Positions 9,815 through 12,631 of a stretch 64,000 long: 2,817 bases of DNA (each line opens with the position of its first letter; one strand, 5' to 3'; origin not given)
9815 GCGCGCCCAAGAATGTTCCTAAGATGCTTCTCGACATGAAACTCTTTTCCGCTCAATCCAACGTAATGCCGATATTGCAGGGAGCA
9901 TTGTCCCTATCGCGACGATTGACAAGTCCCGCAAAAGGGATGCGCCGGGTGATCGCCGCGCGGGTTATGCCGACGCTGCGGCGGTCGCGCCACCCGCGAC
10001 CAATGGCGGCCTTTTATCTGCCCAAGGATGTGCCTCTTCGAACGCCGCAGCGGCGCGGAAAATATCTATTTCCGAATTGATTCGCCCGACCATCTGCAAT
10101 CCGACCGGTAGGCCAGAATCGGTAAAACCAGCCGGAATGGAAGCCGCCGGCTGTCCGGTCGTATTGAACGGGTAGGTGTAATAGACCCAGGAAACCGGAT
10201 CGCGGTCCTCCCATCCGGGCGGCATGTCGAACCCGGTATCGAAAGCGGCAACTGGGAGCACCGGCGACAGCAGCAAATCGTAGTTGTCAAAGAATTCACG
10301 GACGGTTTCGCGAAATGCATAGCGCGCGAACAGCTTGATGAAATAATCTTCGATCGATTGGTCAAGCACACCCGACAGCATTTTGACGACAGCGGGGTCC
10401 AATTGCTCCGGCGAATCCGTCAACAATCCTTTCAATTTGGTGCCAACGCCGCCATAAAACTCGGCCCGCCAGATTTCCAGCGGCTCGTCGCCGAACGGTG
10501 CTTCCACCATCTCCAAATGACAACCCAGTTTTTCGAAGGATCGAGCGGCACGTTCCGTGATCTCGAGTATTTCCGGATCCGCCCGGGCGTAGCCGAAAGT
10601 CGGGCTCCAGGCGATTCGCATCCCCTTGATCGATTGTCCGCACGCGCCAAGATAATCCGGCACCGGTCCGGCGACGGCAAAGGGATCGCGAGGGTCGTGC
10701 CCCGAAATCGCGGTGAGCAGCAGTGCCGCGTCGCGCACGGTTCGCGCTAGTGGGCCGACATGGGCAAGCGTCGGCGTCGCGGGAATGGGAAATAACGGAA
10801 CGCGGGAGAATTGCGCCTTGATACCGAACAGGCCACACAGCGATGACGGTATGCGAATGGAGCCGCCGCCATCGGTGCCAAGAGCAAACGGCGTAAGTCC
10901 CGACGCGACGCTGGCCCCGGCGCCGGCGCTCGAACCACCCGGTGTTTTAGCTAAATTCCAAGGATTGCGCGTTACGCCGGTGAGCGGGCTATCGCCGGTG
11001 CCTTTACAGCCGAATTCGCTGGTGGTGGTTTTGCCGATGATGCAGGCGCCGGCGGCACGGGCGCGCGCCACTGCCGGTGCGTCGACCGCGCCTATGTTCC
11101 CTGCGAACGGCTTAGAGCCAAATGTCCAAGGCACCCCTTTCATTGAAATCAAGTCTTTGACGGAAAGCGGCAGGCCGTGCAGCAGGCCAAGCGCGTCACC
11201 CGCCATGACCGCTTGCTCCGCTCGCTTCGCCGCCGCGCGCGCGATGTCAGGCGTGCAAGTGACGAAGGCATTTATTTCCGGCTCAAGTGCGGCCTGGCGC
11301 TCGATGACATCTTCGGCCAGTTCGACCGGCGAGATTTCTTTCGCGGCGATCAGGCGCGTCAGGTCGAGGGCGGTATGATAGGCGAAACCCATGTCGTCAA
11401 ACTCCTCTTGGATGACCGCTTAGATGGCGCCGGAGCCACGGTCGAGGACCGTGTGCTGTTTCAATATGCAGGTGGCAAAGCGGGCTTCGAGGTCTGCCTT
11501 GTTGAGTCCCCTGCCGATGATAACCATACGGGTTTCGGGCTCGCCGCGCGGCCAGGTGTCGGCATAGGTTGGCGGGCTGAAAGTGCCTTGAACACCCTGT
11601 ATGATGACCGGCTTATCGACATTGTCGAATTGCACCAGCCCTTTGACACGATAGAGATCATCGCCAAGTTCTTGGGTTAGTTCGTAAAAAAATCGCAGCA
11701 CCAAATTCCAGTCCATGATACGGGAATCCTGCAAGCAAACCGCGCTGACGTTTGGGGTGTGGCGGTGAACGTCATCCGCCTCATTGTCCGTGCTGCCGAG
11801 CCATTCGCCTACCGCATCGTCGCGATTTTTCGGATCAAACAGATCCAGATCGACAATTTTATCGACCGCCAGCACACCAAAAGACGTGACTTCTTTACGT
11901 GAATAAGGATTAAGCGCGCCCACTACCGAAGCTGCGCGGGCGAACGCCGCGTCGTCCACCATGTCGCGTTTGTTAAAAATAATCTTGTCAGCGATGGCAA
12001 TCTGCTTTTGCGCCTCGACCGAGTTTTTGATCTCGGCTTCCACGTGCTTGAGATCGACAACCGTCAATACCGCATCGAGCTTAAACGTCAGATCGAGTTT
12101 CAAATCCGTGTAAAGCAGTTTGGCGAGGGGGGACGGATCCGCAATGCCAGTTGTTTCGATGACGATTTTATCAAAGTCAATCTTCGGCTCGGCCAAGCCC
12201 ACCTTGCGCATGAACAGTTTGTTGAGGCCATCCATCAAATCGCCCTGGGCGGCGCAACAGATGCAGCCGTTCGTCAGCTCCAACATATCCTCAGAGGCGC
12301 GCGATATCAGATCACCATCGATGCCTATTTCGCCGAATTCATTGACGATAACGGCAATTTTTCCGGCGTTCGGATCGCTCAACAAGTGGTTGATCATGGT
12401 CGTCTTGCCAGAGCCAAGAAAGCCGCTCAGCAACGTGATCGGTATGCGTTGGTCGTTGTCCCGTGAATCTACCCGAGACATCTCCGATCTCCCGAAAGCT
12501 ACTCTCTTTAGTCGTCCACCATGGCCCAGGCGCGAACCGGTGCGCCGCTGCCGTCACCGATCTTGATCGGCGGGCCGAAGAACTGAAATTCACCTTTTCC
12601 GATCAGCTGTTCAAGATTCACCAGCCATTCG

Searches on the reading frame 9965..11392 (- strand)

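Call 52: search_protein_families(library=pfam, proteins=[window:9965-11392:-], max_evalue=1e-8)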
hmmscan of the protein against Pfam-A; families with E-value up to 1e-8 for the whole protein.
window:9965-11392:- (475 aa): 1 family
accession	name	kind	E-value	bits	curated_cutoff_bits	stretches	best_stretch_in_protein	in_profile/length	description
PF01425.27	Amidase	-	4.3e-98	329.7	27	1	24-441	1-441/445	Amidase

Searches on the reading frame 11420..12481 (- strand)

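Call 52: search_protein_families(library=pfam, proteins=[window:11420-12481:-], max_evalue=1e-8)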
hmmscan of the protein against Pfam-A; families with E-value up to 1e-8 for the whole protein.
window:11420-12481:- (353 aa): 2 families
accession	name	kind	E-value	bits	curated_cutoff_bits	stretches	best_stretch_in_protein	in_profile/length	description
PF02492.25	cobW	-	3.5e-50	170.5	20.7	1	14-192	1-174/180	CobW/HypB/UreG, nucleotide-binding domain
PF07683.19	CobW_C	-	5.3e-20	71.5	22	1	245-338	1-93/94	Cobalamin synthesis protein cobW C-terminal domain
